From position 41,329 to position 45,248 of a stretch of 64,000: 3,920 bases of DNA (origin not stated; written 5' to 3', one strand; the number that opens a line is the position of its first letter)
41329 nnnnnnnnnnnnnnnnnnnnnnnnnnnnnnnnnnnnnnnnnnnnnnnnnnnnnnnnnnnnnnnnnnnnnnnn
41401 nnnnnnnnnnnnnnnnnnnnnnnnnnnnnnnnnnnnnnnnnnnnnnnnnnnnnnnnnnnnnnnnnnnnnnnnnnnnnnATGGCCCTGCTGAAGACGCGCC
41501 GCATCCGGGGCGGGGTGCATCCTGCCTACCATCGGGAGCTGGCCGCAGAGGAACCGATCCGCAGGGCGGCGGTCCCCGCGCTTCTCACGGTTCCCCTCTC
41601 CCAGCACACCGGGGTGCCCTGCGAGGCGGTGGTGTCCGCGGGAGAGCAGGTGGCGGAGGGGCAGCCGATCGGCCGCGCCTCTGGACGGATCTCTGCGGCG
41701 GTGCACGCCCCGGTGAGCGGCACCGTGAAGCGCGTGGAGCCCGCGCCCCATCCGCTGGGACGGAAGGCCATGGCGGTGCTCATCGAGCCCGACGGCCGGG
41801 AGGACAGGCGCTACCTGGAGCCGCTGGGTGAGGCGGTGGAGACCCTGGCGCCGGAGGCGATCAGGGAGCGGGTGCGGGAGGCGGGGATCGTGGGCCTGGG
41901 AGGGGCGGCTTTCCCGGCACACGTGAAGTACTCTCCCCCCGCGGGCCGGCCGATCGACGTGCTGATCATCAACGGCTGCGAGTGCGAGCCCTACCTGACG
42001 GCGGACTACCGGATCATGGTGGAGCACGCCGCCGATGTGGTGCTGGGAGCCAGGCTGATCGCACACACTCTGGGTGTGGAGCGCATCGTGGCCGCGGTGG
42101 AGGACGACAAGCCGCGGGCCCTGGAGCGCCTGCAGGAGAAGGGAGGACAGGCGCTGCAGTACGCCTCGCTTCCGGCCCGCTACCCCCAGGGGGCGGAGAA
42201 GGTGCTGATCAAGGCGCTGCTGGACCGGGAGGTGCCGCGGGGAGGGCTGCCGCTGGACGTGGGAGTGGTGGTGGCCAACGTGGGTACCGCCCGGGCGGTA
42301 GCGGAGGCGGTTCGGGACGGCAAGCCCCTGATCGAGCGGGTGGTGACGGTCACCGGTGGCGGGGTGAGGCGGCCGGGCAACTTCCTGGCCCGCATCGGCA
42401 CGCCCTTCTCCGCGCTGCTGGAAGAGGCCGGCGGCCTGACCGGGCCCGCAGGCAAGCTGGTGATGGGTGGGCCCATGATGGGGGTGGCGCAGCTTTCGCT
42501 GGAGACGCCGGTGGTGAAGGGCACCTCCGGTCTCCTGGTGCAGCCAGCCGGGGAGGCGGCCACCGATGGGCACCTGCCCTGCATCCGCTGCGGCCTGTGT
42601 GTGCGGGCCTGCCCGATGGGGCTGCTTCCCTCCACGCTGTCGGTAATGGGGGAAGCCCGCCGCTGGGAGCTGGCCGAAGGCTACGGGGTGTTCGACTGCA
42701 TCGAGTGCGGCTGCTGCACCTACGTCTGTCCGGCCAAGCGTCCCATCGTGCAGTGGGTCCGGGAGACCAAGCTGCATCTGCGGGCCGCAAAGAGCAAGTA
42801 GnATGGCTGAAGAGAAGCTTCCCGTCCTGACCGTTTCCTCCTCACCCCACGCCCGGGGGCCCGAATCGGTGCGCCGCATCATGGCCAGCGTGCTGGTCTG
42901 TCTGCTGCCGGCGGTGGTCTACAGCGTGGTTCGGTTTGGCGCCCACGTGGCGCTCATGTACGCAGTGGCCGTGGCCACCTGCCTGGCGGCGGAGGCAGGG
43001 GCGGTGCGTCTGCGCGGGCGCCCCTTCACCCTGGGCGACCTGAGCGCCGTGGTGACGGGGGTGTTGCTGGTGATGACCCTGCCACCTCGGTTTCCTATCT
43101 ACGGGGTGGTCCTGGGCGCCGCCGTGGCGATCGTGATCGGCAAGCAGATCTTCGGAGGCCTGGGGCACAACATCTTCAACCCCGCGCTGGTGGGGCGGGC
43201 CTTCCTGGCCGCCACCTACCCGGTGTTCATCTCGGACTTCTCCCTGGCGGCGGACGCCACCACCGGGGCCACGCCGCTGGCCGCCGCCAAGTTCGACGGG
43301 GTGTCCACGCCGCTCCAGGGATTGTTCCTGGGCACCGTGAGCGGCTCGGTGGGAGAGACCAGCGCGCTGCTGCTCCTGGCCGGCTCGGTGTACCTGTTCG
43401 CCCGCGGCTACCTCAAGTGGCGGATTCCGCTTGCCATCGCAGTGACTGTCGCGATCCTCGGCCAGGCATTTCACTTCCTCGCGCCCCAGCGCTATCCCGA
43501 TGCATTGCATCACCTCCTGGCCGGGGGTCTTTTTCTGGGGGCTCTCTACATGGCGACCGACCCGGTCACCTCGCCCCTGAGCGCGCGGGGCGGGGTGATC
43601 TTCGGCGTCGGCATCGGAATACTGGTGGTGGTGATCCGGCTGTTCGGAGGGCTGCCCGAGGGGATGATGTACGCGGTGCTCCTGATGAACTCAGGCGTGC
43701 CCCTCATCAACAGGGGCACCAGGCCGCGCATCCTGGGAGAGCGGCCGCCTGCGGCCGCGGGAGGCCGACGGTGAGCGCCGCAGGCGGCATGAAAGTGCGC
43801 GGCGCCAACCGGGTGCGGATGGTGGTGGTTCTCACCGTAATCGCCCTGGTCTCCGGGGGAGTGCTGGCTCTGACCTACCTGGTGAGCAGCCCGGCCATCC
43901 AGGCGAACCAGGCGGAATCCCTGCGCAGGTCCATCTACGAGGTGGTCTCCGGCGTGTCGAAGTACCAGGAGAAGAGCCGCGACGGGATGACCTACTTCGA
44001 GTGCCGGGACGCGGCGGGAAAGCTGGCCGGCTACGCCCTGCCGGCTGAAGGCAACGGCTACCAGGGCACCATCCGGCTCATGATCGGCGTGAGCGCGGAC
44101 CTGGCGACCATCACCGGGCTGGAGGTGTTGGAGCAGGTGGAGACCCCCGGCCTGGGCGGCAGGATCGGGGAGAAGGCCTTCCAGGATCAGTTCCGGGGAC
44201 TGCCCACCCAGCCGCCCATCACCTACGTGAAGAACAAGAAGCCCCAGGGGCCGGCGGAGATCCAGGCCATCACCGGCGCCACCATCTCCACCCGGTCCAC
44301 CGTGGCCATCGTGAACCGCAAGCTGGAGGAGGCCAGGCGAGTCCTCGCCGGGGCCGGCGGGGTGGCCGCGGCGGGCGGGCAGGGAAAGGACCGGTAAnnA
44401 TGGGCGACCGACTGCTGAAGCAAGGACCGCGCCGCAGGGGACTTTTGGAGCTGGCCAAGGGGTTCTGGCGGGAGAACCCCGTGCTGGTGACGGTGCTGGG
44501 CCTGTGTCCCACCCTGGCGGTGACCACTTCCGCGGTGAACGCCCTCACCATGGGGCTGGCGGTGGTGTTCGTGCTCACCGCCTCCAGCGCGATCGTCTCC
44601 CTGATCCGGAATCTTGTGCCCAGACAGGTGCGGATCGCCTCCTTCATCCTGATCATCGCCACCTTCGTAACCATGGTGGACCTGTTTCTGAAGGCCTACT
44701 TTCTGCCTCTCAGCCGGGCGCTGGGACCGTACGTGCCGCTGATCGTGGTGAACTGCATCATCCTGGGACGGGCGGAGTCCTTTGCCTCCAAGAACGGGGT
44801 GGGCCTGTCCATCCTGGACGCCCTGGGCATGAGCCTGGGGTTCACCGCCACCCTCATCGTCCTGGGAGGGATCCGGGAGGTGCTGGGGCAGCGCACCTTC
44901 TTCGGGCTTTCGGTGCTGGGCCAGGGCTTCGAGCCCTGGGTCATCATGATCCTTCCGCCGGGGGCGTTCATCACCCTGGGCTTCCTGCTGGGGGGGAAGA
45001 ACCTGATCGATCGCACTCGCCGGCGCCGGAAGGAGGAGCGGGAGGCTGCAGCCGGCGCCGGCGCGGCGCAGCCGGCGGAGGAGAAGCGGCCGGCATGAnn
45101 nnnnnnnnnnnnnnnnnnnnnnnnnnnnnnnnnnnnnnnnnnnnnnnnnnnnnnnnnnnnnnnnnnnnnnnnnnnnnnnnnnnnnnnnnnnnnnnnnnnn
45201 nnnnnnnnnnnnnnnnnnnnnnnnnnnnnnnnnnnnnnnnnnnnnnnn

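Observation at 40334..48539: rnfCDGEAB sits in a metal-operator-controlled unit, flanked by a CCAHH membrane protein, a His-rich anchored protein, a cytochrome b and RseC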

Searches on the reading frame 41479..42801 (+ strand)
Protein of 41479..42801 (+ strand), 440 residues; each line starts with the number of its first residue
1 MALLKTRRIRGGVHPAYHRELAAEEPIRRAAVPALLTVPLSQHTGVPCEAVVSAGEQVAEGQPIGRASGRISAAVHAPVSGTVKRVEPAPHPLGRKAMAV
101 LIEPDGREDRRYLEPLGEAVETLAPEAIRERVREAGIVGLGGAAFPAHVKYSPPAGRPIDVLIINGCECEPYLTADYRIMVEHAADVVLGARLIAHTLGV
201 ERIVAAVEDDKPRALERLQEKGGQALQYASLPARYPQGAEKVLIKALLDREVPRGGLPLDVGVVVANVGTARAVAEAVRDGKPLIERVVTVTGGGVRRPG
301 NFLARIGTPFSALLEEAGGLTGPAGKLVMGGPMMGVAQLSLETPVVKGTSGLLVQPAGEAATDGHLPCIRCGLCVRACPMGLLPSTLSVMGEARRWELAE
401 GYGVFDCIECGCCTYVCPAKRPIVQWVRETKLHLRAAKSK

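Call 3: search_protein_families(library=pfam, proteins=[window:41479-42801:+], max_evalue=0.01)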
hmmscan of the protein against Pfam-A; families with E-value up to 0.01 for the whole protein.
window:41479-42801:+ (440 aa): 15 families
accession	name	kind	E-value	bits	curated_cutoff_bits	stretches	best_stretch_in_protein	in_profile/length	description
PF01512.22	Complex1_51K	-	4.1e-47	160.3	31.2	1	132-275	1-149/150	Nuo51 FMN-binding domain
PF13375.12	RnfC_N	-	1.9e-32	111.7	25.6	1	8-106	2-100/101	RnfC Barrel sandwich hybrid domain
PF10531.15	SLBB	-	1.8e-14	53.7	27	1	288-337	1-55/55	SLBB domain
PF13237.11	Fer4_10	-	8.7e-08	32.4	25.5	1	368-418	9-53/53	4Fe-4S dicluster domain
PF12838.12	Fer4_7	-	1.3e-07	32.4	27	1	368-419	2-50/52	4Fe-4S dicluster domain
PF13187.11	Fer4_9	-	2.9e-07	30.8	27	1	368-420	2-50/52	4Fe-4S dicluster domain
PF13183.11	Fer4_8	-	3.4e-07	31.1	27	1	367-420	4-67/68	4Fe-4S dicluster domain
PF13534.11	Fer4_17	-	2.1e-05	25.4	22.2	1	368-419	2-58/61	4Fe-4S dicluster domain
PF13746.11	Fer4_18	-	5.7e-05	23.7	27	0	397-420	51-74/114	4Fe-4S dicluster domain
PF12797.12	Fer4_2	-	8.9e-05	22.7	24.5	1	368-379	10-21/22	4Fe-4S binding domain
PF12800.12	Fer4_4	-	9e-05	22.9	24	1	368-381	4-17/17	4Fe-4S binding domain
PF00037.32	Fer4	-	0.00026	21.1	21.1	1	368-381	8-21/24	4Fe-4S binding domain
PF12798.12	Fer4_3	-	0.001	20.2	27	0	368-381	1-14/15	4Fe-4S binding domain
PF12837.12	Fer4_6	-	0.0023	18.3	25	1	368-382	9-23/24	4Fe-4S binding domain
PF05896.17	NQRA_N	-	0.0054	17.4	25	0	24-87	16-79/94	NqrA N-terminal barrel-sandwich hybrid domain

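Call 7: search_protein_families(library=ncbifam, proteins=[window:41479-42801:+], max_evalue=0.01)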
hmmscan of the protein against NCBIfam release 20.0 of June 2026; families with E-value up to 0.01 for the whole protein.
window:41479-42801:+ (440 aa): 26 families (the best 25 are shown)
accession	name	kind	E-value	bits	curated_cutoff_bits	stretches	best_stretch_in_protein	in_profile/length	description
TIGR01945.1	rnfC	subfamily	1.4e-156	521.4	245.95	1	8-437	3-434/435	RnfABCDGE type electron transport complex subunit C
NF003454.1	PRK05035.1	equivalog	2.8e-144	481.6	345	1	8-438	5-439/556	electron transport complex subunit RsxC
NF041837.1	rnfC_Methano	equivalog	5.9e-76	256.1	650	2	243-438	236-430/438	Rnf electron transport complex subunit RnfC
TIGR04481.1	PR_assoc_PrdC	equivalog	3.2e-53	181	490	1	37-355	2-305/425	proline reductase-associated electron transfer protein PrdC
NF003761.0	PRK05352.1-4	equivalog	7.2e-20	71.1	450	2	23-335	19-309/449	Na(+)-translocating NADH-quinone reductase subunit A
TIGR01959.1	nuoF_fam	equivalog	3.6e-10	38.8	558.65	1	116-220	26-132/410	NADH-quinone oxidoreductase subunit NuoF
TIGR01936.1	nqrA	equivalog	1.6e-07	30.5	321.05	1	27-317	20-288/446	NADH:ubiquinone reductase (Na(+)-transporting) subunit A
NF003759.0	PRK05352.1-2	equivalog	1.6e-06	27.1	505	1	43-316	36-290/447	Na(+)-translocating NADH-quinone reductase subunit A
TIGR01971.1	NuoI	subfamily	7e-06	25.6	113.05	1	363-420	39-96/121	NADH-quinone oxidoreductase, chain I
NF041890.1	hdrC_Methbact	equivalog_domain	2.5e-05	23.9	270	1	400-421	24-45/192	ferredoxin:CoB-CoM heterodisulfide reductase subunit HdrC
NF007012.0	PRK09476.1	equivalog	4e-05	22.9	269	1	347-383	40-76/254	ferredoxin-type protein NapG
NF006076.0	PRK08222.1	equivalog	4.1e-05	23.5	270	1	368-420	40-88/181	hydrogenase 4 subunit H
NF009053.0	PRK12387.1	subfamily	4.6e-05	23.3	204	1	367-419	39-87/180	formate hydrogenlyase complex iron-sulfur subunit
NF004537.0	PRK05888.1-3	equivalog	4.9e-05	22.9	163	0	363-382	65-84/204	NADH-quinone oxidoreductase subunit NuoI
TIGR02512.1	FeFe_hydrog_A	subfamily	0.00011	21.2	405.95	1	368-420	9-65/375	[FeFe] hydrogenase, group A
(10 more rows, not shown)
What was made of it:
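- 41479..42801 (+): rnfC. Pfam finds RnfC_N, Complex1_51K, SLBB and a 4Fe-4S dicluster (calls 3, 7).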

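Call 21: find_related_loci(query=window:41479-42801:+, collection=genome_contigs, flank=10000)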
Query window:41479-42801:+ (440 aa) in genome_contigs; peptide patterns used: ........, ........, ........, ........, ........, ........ (x = any residue, [..] = any of these).
600 stretches matched a pattern (row limit reached: there are more); 594 encode a relative of the query (tblastn E <= 1e-3); the best 80 are kept; 80 distinct loci.
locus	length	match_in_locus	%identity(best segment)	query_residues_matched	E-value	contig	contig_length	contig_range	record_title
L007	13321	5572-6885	56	4-440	4e-172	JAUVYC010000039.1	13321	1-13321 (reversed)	MAG: Spirochaetota bacterium isolate CSMAG_1232 CSMAG_1232_k141_1681978_length_13321_cov_6.0000, whole genome shotgun se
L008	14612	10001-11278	54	5-435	3e-138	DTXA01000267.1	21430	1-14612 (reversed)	MAG TPA_asm: Candidatus Latescibacterota bacterium isolate UWMA-0180 k99_2271202, whole genome shotgun sequence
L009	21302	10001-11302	51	7-439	1e-136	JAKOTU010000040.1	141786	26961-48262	MAG: Bacillota bacterium isolate CAAI_maxbin.063_sub k201_159337, whole genome shotgun sequence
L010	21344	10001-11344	51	4-438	6e-136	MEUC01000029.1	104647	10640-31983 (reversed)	MAG: candidate division WOR-1 bacterium RIFOXYB2_FULL_42_35 rifoxyb2_full_scaffold_311, whole genome shotgun sequence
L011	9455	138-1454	50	2-440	4e-134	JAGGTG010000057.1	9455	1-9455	MAG: Candidatus Aerophobetes bacterium isolate AUK042 PB_MANV_042_c_000000000791, whole genome shotgun sequence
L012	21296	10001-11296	50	3-436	8e-134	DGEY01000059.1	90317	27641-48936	MAG TPA_asm: Firmicutes bacterium UBA3914 UBA3914_contig_95, whole genome shotgun sequence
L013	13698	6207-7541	46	4-440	1e-132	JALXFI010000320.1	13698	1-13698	MAG: bacterium isolate V2_metabat1_scaf2bin.005 V2_NODE_480_length_13698_cov_2.462604, whole genome shotgun sequence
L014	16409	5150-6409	48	5-437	8e-130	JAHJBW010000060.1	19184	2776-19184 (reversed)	MAG: Candidatus Margulisiibacteriota bacterium isolate Modern_marine.mb.277 Modern_marine.mb.277_k141_586615, whole geno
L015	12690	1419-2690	50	4-428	3e-129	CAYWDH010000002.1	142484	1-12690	MAG TPA_asm: uncultured Eubacteriales bacterium isolate SRP323688_co1_129 genome assembly, contig: NODE_218_length_14248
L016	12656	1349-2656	48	4-435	1e-128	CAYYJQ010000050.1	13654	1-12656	MAG TPA_asm: uncultured Thermodesulfobacteriota bacterium isolate SRP216583_co1_58 genome assembly, contig: NODE_4048_le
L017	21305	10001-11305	51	7-440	2e-128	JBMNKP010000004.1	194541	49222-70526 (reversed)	MAG: Limnochordia bacterium isolate SBF912LR0HQ0121 contig_56496, whole genome shotgun sequence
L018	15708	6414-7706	50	7-436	1e-126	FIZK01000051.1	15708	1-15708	uncultured Clostridia bacterium genome assembly, contig: 2805, whole genome shotgun sequence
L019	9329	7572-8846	50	12-435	1e-126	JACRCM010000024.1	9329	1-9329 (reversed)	MAG: Deltaproteobacteria bacterium isolate NC_groundwater_1646_Pr3_B-0.1um_60_14 SR-2_scaffold_141_530033, whole genome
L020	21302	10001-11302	44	3-434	5e-126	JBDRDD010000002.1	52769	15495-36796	MAG: bacterium isolate MEGAHIT-group-1.232 k141_3573314, whole genome shotgun sequence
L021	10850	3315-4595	52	8-440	9e-124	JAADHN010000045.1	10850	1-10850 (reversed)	MAG: Kiritimatiellota bacterium isolate M_MetaBat.195 contig-127_10410, whole genome shotgun sequence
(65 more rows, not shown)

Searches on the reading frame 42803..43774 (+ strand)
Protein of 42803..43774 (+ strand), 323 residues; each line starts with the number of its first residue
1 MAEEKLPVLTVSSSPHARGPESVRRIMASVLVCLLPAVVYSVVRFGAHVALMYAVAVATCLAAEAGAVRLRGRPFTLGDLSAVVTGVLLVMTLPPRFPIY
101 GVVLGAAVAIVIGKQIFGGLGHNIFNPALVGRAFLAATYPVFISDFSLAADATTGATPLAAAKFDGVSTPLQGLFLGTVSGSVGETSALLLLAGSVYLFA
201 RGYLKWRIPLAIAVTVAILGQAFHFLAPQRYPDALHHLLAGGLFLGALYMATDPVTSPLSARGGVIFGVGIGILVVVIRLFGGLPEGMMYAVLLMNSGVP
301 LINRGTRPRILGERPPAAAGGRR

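Call 3: search_protein_families(library=pfam, proteins=[window:42803-43774:+], max_evalue=0.01)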
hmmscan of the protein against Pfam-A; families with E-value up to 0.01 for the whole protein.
window:42803-43774:+ (323 aa): 1 family
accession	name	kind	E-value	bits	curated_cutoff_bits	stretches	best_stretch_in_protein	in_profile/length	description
PF03116.20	NQR2_RnfD_RnfE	-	1.5e-104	350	27.7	1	10-312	1-296/296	NQR2, RnfD, RnfE family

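Call 7: search_protein_families(library=ncbifam, proteins=[window:42803-43774:+], max_evalue=0.01)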
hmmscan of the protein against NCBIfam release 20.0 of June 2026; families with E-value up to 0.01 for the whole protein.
window:42803-43774:+ (323 aa): 6 families
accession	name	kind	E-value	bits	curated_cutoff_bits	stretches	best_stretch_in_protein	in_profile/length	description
TIGR01946.1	rnfD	subfamily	3.9e-90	302.5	207.05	1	14-313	1-327/327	RnfABCDGE type electron transport complex subunit D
NF002011.0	PRK00816.1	equivalog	9.8e-69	232.1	415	2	144-314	174-350/352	electron transport complex subunit RsxD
NF003756.0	PRK05349.1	equivalog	5.7e-54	183.6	414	1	52-303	124-389/406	NADH:ubiquinone reductase (Na(+)-transporting) subunit B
NF041838.1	rnfD_Methano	equivalog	1.2e-49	169.2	400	1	9-309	3-283/285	Rnf electron transport complex subunit RnfD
TIGR01937.1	nqrB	equivalog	2.2e-48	165.2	349.9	1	82-303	151-402/413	NADH:ubiquinone reductase (Na(+)-transporting) subunit B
NF002181.0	PRK01024.1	equivalog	1.8e-35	122.6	792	2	173-303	348-491/503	Na(+)-transporting NADH-quinone reductase subunit B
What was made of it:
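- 42803..43774 (+): rnfD. TIGR01946 scores 302 bits against a cut-off of 207 (call 7).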

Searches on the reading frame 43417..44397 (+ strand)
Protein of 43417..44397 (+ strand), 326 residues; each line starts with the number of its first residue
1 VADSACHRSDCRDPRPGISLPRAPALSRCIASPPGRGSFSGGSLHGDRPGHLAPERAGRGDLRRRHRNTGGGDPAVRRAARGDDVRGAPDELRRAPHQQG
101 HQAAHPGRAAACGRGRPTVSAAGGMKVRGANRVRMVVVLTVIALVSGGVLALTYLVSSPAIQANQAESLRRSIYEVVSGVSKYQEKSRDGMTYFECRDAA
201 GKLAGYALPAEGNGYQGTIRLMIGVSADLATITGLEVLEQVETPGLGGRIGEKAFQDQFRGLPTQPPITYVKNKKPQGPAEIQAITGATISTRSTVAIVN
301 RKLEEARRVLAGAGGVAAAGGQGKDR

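Call 3: search_protein_families(library=pfam, proteins=[window:43417-44397:+], max_evalue=0.01)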
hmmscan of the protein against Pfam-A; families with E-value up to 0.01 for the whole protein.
window:43417-44397:+ (326 aa): 1 family
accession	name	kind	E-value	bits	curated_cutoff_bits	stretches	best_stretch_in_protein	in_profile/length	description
PF04205.19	FMN_bind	-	1.2e-16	61.6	22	1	214-303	1-76/77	FMN-binding domain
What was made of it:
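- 43771..44397 (+): rnfG. PF04205 FMN_bind scores 61.6 bits (call 3).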

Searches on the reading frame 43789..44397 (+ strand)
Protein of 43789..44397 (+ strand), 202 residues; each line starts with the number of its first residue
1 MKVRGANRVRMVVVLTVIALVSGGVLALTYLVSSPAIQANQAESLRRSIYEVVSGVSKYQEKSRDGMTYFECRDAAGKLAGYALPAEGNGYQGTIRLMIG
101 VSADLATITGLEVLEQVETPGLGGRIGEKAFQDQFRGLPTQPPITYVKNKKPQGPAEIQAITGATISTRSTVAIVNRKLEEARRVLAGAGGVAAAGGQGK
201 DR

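Call 7: search_protein_families(library=ncbifam, proteins=[window:43789-44397:+], max_evalue=0.01)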
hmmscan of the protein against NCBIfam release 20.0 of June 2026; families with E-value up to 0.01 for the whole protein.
window:43789-44397:+ (202 aa): 15 families
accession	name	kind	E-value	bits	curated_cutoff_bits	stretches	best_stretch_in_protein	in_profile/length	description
NF041840.1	rnfG_Methano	equivalog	3.1e-31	108.4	230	1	7-183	7-185/189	Rnf electron transport complex subunit RnfG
TIGR01947.1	rnfG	subfamily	3.9e-27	95.5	102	1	13-180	2-183/187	RnfABCDGE type electron transport complex subunit G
NF045876.1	RnfG_DVU2794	exception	2.2e-24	86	205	1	8-177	4-174/190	RnfABCDGE type electron transport complex subunit G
NF003749.0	PRK05346.1-5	equivalog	8.2e-16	58.1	255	1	70-170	128-233/261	Na(+)-translocating NADH-quinone reductase subunit C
TIGR01938.1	nqrC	equivalog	6.3e-15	55.5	144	1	67-173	122-236/251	NADH:ubiquinone reductase (Na(+)-transporting) subunit C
NF002519.0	PRK01908.1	equivalog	6.2e-13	48.9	178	1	10-179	7-189/209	electron transport complex subunit RsxG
NF003746.0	PRK05346.1-1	equivalog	1e-10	41.2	337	1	58-169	118-234/264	Na(+)-translocating NADH-quinone reductase subunit C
NF003747.0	PRK05346.1-2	equivalog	1.9e-10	40.4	336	1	67-169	121-229/260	Na(+)-translocating NADH-quinone reductase subunit C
NF003750.0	PRK05346.2-1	equivalog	1e-09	38.3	352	1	80-181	111-217/225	Na(+)-translocating NADH-quinone reductase subunit C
NF003755.0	PRK05346.2-6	equivalog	4.2e-09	35.7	563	1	75-138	165-228/310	Na(+)-translocating NADH-quinone reductase subunit C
NF003753.0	PRK05346.2-4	equivalog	5.2e-08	32.5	329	1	82-180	129-237/249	Na(+)-translocating NADH-quinone reductase subunit C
NF003748.0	PRK05346.1-4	equivalog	3e-06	26.9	455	1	67-137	127-199/265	Na(+)-translocating NADH-quinone reductase subunit C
NF003754.0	PRK05346.2-5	equivalog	3.9e-06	26.4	677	1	82-137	181-236/320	Na(+)-translocating NADH-quinone reductase subunit C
NF003752.0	PRK05346.2-3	equivalog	1.9e-05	23.9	617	1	82-137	176-231/316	Na(+)-translocating NADH-quinone reductase subunit C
NF003751.0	PRK05346.2-2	equivalog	0.00026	20.1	630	1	82-137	179-234/320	Na(+)-translocating NADH-quinone reductase subunit C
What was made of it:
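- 43771..44397 (+): TIGR01947 scores 95.5, just under its cut-off of 102 (call 7).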

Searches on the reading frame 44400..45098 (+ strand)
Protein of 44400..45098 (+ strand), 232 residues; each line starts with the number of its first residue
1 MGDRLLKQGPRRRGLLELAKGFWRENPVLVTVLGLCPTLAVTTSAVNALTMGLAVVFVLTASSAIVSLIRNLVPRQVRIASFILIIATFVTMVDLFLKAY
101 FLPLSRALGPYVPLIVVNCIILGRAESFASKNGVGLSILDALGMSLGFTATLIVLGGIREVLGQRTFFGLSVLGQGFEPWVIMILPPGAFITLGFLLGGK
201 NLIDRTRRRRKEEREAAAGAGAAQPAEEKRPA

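Call 3: search_protein_families(library=pfam, proteins=[window:44400-45098:+], max_evalue=0.01)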
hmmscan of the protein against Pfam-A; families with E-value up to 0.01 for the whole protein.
window:44400-45098:+ (232 aa): 1 family
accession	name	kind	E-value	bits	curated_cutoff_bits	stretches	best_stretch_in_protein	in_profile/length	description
PF02508.19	Rnf-Nqr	-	5.3e-64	215.9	23.8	1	18-196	5-173/174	Rnf-Nqr subunit, membrane protein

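Call 7: search_protein_families(library=ncbifam, proteins=[window:44400-45098:+], max_evalue=0.01)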
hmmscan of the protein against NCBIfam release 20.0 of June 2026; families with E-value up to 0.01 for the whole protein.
window:44400-45098:+ (232 aa): 11 families
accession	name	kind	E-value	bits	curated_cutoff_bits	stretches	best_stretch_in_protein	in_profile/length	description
NF009070.0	PRK12405.1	subfamily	9.4e-78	260.5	184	1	18-218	8-221/231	electron transport complex subunit RsxE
TIGR01948.1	rnfE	subfamily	1.7e-71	239.9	213.4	1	18-205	4-195/196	RnfABCDGE type electron transport complex subunit E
NF041839.1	rnfE_Methano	equivalog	9.6e-59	198.6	350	1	17-198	5-189/203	Rnf electron transport complex subunit RnfE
NF006777.0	PRK09292.1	equivalog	2.7e-55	187.4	235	1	18-208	11-206/209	NADH:ubiquinone reductase (Na(+)-transporting) subunit D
TIGR01939.1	nqrD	equivalog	1e-49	169.2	244.85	1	19-206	11-204/207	NADH:ubiquinone reductase (Na(+)-transporting) subunit D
TIGR01943.1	rnfA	subfamily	3e-25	89.7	229.3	1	23-163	12-158/190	RnfABCDGE type electron transport complex subunit A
NF003481.0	PRK05151.1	equivalog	6.2e-21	75.4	240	1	25-163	15-159/193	electron transport complex subunit RsxA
NF041835.1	rnfA_Methano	equivalog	1.7e-19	71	300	1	20-160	12-158/195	Rnf electron transport complex subunit RnfA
TIGR01940.1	nqrE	equivalog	2.7e-17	63.8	247.55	1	21-162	10-167/200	NADH:ubiquinone reductase (Na(+)-transporting) subunit E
NF002200.0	PRK01061.1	equivalog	3.3e-11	43.2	351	2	80-163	94-178/250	Na(+)-translocating NADH-quinone reductase subunit E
NF009108.0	PRK12456.1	equivalog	3.3e-07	30.6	398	1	23-165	14-168/199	Na(+)-translocating NADH-quinone reductase subunit E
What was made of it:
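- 44400..45098 (+): rnfE. TIGR01948 scores 240 bits against a cut-off of 213 (call 7).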
